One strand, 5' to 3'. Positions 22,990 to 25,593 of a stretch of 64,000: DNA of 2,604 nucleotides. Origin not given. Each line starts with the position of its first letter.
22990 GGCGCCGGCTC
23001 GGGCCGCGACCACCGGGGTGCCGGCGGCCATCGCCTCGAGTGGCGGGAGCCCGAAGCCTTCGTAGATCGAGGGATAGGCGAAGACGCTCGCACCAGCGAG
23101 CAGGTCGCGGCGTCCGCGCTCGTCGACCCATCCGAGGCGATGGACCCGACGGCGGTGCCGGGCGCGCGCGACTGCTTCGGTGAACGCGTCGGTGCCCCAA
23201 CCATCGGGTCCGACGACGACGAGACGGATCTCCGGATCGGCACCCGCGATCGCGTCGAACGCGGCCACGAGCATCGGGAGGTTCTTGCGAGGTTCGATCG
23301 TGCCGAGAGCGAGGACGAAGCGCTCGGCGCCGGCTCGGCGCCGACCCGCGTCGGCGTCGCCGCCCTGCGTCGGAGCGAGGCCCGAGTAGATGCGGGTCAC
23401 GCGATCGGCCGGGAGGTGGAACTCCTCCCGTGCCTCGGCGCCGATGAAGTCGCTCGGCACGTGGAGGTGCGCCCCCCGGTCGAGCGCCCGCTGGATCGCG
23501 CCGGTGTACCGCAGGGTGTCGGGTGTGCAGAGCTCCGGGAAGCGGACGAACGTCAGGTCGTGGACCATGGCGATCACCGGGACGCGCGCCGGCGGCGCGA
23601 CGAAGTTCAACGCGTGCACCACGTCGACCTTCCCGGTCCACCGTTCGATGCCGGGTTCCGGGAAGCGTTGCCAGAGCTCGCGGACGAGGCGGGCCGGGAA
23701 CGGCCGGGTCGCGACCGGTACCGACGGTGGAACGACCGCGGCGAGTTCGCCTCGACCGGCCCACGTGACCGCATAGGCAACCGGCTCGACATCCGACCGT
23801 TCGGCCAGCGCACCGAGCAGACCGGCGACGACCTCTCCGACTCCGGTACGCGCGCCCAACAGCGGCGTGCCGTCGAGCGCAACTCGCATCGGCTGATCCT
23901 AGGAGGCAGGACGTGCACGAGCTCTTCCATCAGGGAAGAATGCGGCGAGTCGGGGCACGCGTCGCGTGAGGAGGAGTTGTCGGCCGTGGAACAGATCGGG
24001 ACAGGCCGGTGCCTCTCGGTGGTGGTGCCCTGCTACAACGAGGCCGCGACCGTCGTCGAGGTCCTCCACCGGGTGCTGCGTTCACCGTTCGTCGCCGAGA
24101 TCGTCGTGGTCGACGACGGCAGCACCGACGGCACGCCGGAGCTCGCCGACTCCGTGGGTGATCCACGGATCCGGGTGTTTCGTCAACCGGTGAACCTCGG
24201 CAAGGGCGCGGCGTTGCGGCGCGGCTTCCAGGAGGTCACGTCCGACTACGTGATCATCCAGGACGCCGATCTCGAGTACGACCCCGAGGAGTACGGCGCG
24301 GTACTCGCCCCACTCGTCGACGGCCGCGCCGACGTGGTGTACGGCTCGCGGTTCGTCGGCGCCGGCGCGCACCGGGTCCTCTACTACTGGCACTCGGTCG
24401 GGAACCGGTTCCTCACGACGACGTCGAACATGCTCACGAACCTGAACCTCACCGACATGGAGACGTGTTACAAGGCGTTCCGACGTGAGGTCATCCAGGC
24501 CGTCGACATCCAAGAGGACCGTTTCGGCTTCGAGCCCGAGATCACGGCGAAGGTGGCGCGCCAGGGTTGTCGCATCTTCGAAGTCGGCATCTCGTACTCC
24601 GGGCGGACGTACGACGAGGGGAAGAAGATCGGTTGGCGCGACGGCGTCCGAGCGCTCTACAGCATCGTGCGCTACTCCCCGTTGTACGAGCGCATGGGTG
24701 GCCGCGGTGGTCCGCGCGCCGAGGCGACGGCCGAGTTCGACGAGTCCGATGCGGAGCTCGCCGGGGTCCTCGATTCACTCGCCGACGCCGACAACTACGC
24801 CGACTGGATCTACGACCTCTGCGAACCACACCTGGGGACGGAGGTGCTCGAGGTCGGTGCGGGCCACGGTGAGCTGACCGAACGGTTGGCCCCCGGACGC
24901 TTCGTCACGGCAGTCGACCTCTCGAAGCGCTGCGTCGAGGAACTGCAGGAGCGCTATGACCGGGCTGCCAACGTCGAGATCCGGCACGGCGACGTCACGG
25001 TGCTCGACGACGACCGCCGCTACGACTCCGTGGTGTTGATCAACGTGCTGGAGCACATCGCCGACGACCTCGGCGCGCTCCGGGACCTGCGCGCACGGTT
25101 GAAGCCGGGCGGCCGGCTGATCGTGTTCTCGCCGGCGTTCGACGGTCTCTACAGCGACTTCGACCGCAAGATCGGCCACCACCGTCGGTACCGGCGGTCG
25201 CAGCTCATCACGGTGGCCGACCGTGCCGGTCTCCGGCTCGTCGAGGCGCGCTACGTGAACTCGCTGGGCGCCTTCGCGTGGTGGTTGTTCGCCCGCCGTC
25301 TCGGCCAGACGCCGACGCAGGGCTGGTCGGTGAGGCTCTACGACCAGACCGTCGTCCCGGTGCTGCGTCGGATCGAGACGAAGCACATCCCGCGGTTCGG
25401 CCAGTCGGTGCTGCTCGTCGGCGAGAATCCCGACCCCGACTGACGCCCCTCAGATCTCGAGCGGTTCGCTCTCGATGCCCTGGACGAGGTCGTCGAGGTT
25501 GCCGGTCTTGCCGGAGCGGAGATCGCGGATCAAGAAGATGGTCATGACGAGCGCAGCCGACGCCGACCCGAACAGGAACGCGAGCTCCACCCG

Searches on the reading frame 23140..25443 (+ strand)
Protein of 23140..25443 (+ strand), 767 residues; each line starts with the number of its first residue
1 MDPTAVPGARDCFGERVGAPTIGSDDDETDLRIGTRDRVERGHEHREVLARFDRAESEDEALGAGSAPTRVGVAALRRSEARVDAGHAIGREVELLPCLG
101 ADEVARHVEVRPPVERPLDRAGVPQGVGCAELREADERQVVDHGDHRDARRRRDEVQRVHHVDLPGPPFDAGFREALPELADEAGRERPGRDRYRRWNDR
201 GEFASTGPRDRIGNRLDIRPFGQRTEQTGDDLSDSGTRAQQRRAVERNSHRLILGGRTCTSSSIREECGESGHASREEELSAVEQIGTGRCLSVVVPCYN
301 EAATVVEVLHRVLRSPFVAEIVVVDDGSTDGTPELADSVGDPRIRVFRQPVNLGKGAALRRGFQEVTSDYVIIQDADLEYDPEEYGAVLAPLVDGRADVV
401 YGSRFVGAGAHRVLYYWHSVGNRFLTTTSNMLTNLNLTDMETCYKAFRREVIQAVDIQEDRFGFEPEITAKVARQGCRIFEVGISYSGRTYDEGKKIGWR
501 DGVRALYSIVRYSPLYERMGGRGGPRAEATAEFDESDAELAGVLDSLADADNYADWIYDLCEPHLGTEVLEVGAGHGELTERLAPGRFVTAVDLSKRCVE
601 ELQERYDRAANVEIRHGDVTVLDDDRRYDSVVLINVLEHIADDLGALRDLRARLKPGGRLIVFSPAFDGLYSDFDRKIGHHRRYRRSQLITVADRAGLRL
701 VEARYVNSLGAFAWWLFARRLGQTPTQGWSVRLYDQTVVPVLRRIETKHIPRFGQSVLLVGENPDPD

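Call 78: search_protein_families(library=pfam, proteins=[window:23140-25443:+], max_evalue=0.001)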
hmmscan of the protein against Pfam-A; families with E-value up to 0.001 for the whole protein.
window:23140-25443:+ (767 aa): 13 families
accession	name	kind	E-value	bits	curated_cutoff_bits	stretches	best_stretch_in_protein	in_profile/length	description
PF00535.33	Glycos_transf_2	-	2.1e-38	132.3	23.3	1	293-453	1-165/168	Glycosyl transferase family 2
PF13649.12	Methyltransf_25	-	3.1e-15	57.1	27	1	569-658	1-97/97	Methyltransferase domain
PF08242.18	Methyltransf_12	-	5.5e-15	56.3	30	1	570-660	1-98/98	Methyltransferase domain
PF08241.18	Methyltransf_11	-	1.4e-14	54.9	21.2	1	570-662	1-95/95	Methyltransferase domain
PF13489.12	Methyltransf_23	-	1.7e-14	54.3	27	1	565-702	22-163/164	Methyltransferase domain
PF13847.12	Methyltransf_31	-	6.3e-11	42.6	27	1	566-666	4-113/145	Methyltransferase domain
PF13641.12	Glyco_tranf_2_3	-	6.5e-11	43.1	27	1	292-464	3-186/230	Glycosyltransferase like family 2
PF05401.17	NodS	-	1.2e-09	38.7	24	1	567-665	45-147/201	Nodulation protein S (NodS)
PF05219.18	DREV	-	4.6e-06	26.4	26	1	567-662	96-186/265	DREV methyltransferase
PF01209.24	Ubie_methyltran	-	0.00013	21.8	20.1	1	548-663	30-152/233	ubiE/COQ5 methyltransferase family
PF02353.26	CMAS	-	0.00027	20.8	27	1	555-643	52-143/273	Mycolic acid cyclopropane synthetase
PF00398.26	RrnaAD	-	0.00039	20.1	24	1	557-619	22-85/263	Ribosomal RNA adenine dimethylase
PF10111.15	Glyco_tranf_2_2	-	0.00045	20.2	27.3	1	293-384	1-98/276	Glycosyltransferase like family 2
